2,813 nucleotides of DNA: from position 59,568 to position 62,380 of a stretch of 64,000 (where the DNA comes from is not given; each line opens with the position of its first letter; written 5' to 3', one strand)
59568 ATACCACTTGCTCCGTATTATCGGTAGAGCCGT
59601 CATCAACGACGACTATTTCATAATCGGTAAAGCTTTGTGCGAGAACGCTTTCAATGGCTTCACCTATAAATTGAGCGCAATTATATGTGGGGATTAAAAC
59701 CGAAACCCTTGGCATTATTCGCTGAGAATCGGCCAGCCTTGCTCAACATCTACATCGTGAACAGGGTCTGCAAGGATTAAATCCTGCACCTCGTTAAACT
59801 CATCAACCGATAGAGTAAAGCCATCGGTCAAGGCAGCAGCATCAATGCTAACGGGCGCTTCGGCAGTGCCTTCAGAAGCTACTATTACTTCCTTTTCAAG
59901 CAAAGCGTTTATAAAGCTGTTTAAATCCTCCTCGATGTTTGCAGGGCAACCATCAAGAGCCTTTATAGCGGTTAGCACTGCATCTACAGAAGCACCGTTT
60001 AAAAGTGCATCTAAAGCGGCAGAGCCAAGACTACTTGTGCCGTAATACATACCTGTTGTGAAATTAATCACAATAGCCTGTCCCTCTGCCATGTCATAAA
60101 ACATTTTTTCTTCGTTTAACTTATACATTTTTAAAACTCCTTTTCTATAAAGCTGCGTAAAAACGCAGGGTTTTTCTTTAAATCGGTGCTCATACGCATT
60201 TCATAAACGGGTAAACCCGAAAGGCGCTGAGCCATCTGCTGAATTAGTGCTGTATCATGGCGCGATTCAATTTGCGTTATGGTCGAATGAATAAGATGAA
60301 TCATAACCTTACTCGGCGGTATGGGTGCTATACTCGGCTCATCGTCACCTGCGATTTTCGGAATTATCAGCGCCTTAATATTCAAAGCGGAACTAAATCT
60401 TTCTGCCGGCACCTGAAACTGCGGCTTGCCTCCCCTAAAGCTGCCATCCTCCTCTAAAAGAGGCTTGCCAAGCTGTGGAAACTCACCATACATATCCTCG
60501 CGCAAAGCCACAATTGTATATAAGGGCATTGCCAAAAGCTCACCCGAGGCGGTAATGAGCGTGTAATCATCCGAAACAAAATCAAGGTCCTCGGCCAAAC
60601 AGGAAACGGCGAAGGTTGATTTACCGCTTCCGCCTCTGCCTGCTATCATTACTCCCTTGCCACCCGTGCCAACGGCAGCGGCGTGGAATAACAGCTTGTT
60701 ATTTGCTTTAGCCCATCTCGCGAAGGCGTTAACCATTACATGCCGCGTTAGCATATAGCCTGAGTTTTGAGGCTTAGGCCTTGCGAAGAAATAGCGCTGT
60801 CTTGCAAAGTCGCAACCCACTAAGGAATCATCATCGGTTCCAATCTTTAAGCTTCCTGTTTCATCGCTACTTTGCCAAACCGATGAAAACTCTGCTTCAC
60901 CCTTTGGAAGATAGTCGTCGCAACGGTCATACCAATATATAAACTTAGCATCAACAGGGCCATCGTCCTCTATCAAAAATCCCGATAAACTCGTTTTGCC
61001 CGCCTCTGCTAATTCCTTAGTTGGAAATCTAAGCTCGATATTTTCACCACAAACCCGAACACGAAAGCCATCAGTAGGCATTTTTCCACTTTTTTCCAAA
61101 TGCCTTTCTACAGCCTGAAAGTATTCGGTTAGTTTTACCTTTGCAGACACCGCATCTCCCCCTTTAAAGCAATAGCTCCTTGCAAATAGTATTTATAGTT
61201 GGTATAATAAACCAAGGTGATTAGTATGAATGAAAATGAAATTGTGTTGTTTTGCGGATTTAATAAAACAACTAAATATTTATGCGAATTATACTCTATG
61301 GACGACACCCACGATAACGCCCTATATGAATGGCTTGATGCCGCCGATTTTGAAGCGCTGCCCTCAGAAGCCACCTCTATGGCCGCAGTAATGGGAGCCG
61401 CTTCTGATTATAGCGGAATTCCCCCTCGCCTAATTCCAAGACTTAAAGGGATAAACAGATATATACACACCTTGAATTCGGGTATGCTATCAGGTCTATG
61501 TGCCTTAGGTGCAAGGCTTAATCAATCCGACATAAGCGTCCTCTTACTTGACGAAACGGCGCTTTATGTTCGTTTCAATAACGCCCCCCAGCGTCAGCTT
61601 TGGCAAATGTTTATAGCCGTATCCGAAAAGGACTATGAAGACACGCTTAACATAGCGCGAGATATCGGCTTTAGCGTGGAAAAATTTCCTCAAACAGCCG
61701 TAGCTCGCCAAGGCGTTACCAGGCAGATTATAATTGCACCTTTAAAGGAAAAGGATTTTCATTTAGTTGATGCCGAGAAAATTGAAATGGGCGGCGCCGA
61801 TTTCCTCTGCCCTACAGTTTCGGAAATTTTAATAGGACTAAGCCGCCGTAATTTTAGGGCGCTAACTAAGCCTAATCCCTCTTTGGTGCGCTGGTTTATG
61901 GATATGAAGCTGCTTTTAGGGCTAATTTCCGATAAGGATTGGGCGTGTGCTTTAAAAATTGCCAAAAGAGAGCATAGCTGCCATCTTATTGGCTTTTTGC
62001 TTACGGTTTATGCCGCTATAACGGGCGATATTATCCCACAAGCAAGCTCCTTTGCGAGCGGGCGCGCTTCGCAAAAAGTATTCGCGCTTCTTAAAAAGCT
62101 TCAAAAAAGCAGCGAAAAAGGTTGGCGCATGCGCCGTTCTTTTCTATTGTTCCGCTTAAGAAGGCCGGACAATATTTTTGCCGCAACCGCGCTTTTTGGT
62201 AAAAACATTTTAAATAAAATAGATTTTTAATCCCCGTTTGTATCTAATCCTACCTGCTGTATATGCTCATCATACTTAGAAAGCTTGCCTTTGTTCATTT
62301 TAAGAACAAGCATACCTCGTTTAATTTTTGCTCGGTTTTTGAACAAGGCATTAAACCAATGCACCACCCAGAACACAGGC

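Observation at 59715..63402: Kinase / PqqD / nucleotidyltransferase trio without cyclase, protease or visible precursor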

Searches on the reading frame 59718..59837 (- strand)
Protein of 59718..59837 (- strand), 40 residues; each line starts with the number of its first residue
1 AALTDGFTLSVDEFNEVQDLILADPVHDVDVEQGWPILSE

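Call 94: search_protein_representatives(protein=window:59718-59837:-)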
Query: 40 residues. Proteins with E-value up to 0.001 (for the whole library): 45; up to 1e-10: 3; up to 1e-30: 0. The best 45 are listed.
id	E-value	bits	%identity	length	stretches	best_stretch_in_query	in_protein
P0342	2.0e-14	67.9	88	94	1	1-40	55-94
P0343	1.8e-11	58.8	74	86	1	2-39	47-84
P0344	3.0e-11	58.1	75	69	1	1-40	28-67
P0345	1.1e-10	56.5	70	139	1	2-38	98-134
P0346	2.2e-10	55.5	69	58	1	2-40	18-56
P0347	3.2e-10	55.0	67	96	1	2-40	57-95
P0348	5.6e-09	51.2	67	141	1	1-39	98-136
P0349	1.0e-08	50.4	63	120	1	2-39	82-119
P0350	1.2e-08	50.2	74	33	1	10-40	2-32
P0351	2.3e-08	49.3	64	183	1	2-40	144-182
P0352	5.2e-08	48.2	62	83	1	2-38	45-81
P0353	5.5e-08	48.2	66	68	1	1-38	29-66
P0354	1.3e-07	47.1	64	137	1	3-38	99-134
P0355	1.4e-07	46.9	62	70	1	2-40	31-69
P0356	2.5e-07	46.2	55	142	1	2-39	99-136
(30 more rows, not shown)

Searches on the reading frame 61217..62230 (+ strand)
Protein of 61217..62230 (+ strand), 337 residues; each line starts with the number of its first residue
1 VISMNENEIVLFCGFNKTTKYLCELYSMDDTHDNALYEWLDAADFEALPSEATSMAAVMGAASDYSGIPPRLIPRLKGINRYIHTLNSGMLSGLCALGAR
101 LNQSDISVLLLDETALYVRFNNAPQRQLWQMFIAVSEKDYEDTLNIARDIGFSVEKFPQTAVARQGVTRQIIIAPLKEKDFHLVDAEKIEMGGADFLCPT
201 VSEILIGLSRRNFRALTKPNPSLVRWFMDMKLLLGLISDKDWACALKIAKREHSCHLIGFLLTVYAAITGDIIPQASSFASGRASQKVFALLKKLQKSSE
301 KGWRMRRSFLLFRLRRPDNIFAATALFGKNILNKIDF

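Call 3: search_protein_families(library=ncbifam, proteins=[window:61217-62230:+], max_evalue=0.01)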
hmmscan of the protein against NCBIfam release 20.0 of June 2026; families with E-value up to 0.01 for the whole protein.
window:61217-62230:+ (337 aa): 0 families

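Call 4: search_protein_families(library=pfam, proteins=[window:61217-62230:+], max_evalue=0.01)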
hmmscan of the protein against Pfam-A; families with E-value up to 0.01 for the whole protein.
window:61217-62230:+ (337 aa): 0 families
